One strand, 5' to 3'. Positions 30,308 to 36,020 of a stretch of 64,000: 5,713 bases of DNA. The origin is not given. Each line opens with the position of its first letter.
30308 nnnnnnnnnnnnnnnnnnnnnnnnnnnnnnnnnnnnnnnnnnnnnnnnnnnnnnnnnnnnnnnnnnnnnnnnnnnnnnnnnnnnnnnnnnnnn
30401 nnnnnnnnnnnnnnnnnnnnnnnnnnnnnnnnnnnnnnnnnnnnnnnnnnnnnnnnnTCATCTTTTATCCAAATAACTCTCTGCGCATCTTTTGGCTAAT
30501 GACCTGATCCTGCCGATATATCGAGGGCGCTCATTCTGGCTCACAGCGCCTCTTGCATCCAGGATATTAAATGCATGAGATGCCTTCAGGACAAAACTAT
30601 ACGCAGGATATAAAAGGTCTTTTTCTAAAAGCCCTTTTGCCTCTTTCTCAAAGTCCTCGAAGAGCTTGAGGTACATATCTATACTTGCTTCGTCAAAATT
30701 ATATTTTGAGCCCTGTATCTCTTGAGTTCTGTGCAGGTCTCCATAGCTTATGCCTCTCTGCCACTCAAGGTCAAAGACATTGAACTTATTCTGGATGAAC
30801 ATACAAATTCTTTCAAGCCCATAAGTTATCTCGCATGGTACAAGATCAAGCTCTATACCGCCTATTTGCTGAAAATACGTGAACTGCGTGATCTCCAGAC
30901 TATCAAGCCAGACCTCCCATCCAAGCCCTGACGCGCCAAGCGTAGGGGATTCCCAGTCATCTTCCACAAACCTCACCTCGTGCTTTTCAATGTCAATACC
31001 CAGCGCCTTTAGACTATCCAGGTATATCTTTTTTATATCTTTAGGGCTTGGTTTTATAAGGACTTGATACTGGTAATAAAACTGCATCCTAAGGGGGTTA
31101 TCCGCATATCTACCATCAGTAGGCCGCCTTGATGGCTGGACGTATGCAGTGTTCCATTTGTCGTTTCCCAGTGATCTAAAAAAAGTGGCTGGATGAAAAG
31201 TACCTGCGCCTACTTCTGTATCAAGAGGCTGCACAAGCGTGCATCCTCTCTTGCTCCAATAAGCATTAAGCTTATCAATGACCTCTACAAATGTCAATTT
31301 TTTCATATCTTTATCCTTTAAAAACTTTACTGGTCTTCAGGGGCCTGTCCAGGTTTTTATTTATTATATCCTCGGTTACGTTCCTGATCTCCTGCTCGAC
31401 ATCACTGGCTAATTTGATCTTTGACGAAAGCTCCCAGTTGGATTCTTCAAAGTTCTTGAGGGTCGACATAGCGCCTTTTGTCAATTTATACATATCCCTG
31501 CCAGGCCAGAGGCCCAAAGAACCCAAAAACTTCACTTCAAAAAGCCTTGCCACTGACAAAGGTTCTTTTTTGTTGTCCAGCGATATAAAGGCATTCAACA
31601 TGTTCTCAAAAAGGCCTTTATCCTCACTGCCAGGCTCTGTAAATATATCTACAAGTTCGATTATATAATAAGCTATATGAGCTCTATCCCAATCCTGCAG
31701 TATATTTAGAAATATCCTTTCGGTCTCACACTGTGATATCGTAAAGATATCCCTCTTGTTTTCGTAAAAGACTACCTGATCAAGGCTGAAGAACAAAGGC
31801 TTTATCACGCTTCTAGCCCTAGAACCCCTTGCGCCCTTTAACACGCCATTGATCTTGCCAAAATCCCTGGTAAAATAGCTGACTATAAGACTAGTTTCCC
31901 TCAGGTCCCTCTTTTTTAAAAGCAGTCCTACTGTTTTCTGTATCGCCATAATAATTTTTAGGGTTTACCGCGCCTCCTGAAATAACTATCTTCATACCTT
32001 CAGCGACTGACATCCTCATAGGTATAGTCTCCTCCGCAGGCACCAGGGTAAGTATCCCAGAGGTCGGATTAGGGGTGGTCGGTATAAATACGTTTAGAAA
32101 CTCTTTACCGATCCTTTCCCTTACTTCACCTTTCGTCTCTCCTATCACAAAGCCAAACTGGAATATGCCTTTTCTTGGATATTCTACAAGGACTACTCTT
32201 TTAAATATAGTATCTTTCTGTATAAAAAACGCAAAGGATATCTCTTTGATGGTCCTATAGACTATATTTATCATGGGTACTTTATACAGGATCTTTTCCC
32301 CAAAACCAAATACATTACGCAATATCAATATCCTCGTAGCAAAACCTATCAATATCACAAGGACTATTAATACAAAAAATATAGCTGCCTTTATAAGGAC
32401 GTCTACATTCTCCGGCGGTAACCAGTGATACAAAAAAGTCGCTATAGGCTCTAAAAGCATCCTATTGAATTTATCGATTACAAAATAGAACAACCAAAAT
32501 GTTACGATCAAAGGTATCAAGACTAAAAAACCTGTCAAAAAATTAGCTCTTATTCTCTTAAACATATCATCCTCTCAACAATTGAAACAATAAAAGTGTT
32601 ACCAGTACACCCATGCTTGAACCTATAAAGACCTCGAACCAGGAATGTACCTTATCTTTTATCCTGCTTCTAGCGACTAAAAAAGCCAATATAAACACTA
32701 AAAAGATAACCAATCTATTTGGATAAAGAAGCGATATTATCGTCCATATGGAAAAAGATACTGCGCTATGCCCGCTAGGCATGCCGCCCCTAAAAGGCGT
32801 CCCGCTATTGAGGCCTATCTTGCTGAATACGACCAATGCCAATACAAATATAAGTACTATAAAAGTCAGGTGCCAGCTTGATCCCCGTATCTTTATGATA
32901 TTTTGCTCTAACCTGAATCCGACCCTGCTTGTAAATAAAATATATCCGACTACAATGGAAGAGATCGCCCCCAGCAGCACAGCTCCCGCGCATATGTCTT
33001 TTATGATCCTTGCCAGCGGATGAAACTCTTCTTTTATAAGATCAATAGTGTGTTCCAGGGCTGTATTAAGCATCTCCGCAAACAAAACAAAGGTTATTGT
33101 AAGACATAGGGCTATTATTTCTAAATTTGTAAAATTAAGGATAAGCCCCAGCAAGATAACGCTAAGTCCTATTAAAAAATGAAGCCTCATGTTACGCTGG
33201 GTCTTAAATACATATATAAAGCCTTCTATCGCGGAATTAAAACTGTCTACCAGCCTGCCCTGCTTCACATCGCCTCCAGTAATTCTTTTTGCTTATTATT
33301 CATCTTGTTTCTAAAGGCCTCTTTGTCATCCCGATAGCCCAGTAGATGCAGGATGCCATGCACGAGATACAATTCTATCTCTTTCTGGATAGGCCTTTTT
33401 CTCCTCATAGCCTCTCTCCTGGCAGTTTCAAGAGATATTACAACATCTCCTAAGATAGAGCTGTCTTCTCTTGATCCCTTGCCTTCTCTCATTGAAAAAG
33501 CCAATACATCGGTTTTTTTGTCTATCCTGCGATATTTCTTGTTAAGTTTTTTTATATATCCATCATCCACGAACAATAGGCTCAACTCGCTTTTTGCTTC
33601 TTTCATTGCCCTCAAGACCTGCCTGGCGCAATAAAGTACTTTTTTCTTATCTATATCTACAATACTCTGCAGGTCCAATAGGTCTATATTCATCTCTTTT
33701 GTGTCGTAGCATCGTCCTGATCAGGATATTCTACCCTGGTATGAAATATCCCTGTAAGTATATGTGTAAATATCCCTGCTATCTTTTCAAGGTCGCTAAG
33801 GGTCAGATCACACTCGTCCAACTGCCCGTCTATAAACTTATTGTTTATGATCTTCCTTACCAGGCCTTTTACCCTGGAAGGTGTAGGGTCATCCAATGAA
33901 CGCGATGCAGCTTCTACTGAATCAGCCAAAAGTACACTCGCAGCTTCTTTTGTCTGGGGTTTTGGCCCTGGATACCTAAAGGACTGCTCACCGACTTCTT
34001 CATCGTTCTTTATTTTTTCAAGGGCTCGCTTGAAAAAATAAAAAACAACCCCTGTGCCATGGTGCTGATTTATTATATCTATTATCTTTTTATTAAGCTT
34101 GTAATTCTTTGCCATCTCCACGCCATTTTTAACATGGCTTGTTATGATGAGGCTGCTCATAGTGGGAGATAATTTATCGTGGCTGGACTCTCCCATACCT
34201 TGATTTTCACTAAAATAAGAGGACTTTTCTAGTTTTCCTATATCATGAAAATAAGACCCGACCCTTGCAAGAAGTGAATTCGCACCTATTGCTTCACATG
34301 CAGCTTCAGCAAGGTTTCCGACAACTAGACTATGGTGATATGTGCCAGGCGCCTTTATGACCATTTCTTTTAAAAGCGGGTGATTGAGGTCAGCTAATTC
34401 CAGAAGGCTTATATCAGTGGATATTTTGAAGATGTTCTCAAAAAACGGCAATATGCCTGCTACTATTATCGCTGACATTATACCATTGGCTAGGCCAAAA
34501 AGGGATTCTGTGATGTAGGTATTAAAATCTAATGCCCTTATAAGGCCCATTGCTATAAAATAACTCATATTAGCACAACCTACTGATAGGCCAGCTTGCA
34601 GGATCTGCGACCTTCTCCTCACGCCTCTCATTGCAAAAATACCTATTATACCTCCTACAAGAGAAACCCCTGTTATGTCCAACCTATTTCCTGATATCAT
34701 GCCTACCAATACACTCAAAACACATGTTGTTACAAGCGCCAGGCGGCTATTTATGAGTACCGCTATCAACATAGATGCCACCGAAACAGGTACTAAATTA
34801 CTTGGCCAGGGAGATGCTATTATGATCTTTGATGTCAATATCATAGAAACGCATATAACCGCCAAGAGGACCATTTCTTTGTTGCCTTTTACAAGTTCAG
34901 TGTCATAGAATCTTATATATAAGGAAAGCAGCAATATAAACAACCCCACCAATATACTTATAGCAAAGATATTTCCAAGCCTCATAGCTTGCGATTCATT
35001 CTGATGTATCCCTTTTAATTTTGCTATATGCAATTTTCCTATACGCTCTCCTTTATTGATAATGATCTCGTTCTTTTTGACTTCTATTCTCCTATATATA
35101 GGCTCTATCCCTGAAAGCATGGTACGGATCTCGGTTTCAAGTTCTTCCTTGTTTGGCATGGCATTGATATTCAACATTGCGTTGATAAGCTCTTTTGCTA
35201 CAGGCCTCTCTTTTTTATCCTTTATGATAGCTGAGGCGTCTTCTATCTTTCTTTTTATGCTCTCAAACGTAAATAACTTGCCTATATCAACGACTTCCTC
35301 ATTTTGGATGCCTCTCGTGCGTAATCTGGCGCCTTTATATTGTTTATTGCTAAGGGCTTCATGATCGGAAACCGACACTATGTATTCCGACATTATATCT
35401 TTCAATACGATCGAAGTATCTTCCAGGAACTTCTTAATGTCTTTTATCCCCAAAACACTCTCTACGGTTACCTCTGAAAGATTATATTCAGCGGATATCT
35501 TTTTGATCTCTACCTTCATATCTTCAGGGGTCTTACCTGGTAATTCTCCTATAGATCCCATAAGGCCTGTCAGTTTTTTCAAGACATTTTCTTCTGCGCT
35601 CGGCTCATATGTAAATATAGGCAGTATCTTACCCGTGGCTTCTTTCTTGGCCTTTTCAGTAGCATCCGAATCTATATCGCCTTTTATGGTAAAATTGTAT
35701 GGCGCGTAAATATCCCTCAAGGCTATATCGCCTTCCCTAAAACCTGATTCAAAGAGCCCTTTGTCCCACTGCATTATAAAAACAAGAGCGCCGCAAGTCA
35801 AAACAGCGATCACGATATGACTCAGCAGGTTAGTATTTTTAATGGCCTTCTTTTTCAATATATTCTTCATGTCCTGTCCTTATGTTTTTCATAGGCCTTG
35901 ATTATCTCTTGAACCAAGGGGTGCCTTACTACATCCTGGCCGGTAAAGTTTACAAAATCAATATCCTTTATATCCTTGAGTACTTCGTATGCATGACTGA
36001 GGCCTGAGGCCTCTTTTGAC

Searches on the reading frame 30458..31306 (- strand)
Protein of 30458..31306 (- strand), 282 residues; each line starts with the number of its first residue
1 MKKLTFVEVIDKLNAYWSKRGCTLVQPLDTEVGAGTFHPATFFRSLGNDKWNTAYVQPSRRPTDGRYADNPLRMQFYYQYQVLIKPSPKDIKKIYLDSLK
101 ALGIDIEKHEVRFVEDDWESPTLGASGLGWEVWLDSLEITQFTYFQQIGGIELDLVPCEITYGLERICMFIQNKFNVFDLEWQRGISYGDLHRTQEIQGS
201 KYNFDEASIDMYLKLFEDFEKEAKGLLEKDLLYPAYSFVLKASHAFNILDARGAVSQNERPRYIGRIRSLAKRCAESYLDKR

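Call 74: search_protein_families(library=pfam, max_evalue=0.00001, proteins=[window:30458-31306:-])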
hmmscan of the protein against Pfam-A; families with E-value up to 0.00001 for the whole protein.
window:30458-31306:- (282 aa): 1 family
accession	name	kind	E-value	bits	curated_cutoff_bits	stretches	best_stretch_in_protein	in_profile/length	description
PF02091.20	tRNA-synt_2e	-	1.2e-134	448.3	27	1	6-282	1-277/278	Glycyl-tRNA synthetase alpha subunit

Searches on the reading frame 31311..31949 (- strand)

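Call 74: search_protein_families(library=pfam, max_evalue=0.00001, proteins=[window:31311-31949:-])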
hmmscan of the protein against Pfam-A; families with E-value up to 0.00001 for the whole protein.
window:31311-31949:- (212 aa): 2 families
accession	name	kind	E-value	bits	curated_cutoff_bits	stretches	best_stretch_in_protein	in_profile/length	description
PF02565.21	RecO_C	-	1.6e-15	57.6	22.1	1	85-147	2-64/157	Recombination protein O C terminal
PF11967.14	RecO_N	-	2.9e-15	56.5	27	1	1-79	1-79/80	Recombination protein O N terminal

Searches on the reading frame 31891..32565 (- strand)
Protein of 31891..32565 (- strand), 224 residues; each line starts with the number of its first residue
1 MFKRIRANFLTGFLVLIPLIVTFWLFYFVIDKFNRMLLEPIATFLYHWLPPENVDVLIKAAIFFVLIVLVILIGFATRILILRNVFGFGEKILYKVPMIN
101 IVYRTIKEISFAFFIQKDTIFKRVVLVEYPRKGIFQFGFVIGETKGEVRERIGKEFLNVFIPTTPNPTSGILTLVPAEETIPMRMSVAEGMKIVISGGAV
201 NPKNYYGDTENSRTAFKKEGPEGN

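Call 74: search_protein_families(library=pfam, max_evalue=0.00001, proteins=[window:31891-32565:-])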
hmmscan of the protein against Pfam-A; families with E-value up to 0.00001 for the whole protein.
window:31891-32565:- (224 aa): 1 family
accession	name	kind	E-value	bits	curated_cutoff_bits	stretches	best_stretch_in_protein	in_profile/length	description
PF04367.18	DUF502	-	4.7e-29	100.9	23.8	1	65-169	2-107/107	Protein of unknown function (DUF502)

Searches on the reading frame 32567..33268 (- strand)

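Call 74: search_protein_families(library=pfam, max_evalue=0.00001, proteins=[window:32567-33268:-])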
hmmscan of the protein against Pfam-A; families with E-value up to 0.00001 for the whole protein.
window:32567-33268:- (233 aa): 2 families
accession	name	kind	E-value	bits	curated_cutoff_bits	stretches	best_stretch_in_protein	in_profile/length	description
PF01219.24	DAGK_prokar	-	2.2e-32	111.4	22.3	1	12-112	2-102/102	Prokaryotic diacylglycerol kinase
PF01569.27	PAP2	-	2.8e-10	40.5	27.2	1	160-230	48-124/130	PAP2 superfamily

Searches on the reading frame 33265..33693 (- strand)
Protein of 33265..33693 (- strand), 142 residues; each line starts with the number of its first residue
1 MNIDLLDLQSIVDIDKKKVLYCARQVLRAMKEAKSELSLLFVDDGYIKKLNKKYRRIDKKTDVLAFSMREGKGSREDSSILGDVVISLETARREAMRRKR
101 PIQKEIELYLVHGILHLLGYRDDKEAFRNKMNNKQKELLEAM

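Call 74: search_protein_families(library=pfam, max_evalue=0.00001, proteins=[window:33265-33693:-])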
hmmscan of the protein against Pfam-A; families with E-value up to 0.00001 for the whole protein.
window:33265-33693:- (142 aa): 1 family
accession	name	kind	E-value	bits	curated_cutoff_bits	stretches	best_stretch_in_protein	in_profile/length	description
PF02130.23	YbeY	-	6.5e-34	117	25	1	22-141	14-128/129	Endoribonuclease YbeY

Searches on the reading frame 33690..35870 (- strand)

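Call 75: search_protein_families(library=pfam, max_evalue=0.00001, proteins=[window:33690-35870:-])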
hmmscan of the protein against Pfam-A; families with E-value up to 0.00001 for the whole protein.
window:33690-35870:- (726 aa): 3 families
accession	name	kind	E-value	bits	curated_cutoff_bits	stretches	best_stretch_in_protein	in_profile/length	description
PF07698.17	7TM-7TMR_HD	-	6e-38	131.1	29.4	1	302-485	5-190/190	7TM receptor with intracellular HD hydrolase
PF07697.16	7TMR-HDED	-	3.8e-27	96.2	27.6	1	46-288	2-220/224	7TM-HD extracellular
PF01966.28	HD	-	1.3e-15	58.1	22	1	510-654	1-115/116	HD domain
